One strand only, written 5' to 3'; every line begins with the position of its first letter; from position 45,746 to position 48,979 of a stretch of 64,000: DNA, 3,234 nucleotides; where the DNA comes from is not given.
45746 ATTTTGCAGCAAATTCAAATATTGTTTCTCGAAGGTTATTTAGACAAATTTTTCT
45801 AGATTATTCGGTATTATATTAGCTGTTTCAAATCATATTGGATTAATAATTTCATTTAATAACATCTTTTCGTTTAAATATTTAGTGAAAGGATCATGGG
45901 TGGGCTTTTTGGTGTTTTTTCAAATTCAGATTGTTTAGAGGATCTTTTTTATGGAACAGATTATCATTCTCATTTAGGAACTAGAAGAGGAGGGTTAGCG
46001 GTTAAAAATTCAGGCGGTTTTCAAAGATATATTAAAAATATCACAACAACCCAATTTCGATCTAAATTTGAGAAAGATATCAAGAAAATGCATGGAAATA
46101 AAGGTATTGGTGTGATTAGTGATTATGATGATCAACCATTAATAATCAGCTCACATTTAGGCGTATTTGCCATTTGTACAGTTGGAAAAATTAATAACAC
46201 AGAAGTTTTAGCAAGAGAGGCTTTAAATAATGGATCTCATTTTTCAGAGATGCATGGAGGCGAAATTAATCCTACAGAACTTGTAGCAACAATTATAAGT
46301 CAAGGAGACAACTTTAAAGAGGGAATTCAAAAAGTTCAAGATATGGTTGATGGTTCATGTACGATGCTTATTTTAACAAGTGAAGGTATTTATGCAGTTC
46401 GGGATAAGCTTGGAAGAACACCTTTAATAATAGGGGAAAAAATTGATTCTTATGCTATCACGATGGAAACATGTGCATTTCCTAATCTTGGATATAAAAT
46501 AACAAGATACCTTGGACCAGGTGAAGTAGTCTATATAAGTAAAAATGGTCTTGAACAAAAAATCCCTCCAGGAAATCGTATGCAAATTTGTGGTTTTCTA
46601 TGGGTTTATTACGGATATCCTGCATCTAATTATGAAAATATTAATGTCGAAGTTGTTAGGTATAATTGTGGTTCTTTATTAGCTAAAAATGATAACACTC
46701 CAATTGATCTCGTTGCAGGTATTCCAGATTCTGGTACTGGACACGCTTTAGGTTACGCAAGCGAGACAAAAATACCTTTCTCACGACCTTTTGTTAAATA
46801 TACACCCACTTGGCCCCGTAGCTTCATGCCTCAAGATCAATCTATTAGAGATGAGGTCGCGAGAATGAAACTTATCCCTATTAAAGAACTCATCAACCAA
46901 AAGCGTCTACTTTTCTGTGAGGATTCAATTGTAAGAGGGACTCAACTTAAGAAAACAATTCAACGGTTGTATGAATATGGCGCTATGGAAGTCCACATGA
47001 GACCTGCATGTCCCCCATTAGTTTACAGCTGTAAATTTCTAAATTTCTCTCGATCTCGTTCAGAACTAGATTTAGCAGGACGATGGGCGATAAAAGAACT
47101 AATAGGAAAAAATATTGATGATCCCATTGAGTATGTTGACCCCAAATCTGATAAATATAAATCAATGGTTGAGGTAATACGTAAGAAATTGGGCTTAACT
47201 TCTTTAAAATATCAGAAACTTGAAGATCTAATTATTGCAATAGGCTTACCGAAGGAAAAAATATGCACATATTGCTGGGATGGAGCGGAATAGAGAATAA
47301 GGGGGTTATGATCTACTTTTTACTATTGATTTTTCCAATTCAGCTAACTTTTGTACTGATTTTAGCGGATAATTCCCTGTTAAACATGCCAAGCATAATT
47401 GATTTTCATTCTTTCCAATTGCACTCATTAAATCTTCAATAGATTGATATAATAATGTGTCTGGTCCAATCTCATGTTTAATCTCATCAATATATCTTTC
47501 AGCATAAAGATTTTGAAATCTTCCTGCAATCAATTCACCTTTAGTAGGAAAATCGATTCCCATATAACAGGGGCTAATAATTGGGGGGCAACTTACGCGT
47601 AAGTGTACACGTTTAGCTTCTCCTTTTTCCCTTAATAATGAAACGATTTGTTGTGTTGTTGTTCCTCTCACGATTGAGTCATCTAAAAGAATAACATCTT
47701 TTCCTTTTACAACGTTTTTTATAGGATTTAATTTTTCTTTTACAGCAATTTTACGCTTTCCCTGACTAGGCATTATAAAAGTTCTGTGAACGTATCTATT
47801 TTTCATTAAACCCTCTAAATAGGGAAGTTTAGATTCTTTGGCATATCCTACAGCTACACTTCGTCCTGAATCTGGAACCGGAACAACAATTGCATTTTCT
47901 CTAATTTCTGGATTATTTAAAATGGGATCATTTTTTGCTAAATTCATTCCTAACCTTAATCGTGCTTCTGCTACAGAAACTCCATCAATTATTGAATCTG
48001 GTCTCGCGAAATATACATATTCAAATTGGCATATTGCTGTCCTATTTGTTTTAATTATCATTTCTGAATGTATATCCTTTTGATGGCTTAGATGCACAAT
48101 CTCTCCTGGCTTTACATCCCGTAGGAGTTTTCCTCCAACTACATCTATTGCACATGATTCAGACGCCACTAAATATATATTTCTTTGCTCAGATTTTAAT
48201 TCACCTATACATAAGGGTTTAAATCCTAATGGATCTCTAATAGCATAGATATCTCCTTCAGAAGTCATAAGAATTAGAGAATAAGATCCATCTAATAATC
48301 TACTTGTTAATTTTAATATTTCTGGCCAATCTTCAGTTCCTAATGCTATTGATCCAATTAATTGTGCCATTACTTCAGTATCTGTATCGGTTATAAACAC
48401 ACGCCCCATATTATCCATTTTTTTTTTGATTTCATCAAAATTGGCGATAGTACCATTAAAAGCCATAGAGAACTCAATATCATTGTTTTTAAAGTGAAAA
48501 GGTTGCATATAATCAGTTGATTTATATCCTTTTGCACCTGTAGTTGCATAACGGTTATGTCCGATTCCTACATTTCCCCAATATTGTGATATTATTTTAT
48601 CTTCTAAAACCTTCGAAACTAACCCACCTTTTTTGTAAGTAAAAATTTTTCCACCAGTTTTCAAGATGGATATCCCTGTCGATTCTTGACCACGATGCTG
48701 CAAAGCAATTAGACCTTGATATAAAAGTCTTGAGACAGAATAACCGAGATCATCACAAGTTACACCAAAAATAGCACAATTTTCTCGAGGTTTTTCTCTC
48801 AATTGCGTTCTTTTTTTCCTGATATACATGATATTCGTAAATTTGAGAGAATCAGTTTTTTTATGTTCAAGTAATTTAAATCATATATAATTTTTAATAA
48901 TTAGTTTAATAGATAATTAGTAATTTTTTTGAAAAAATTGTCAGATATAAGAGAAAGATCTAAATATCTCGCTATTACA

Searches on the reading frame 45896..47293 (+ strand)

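Call 64: search_protein_families(library=pfam, proteins=[window:45896-47293:+], max_evalue=0.00001)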
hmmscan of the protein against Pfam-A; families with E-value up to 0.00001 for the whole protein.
window:45896-47293:+ (465 aa): 1 family
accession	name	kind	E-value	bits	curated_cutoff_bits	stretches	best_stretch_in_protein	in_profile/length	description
PF13537.11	GATase_7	-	2.5e-07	31.2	25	1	75-188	9-114/123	Glutamine amidotransferase domain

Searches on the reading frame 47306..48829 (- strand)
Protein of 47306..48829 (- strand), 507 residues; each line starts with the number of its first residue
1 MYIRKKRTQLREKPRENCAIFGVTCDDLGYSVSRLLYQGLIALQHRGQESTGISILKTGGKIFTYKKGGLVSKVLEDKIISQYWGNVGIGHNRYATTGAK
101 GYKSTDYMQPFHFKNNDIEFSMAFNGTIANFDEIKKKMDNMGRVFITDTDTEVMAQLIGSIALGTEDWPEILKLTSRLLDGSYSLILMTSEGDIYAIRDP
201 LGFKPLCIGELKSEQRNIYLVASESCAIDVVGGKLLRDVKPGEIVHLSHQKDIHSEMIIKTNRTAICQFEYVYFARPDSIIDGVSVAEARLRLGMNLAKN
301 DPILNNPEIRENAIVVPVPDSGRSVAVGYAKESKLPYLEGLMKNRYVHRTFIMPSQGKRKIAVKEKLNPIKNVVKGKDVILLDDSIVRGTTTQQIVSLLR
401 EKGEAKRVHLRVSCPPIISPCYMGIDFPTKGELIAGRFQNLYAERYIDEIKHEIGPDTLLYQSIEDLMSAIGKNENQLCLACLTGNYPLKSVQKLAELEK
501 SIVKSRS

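Call 64: search_protein_families(library=pfam, proteins=[window:47306-48829:-], max_evalue=0.00001)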
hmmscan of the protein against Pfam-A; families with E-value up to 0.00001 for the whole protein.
window:47306-48829:- (507 aa): 2 families
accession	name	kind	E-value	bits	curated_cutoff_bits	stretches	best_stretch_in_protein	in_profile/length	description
PF13522.11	GATase_6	-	2.7e-17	63.4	27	1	85-219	10-125/130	Glutamine amidotransferase domain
PF13537.11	GATase_7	-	2.5e-16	60.2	25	1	106-228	11-121/123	Glutamine amidotransferase domain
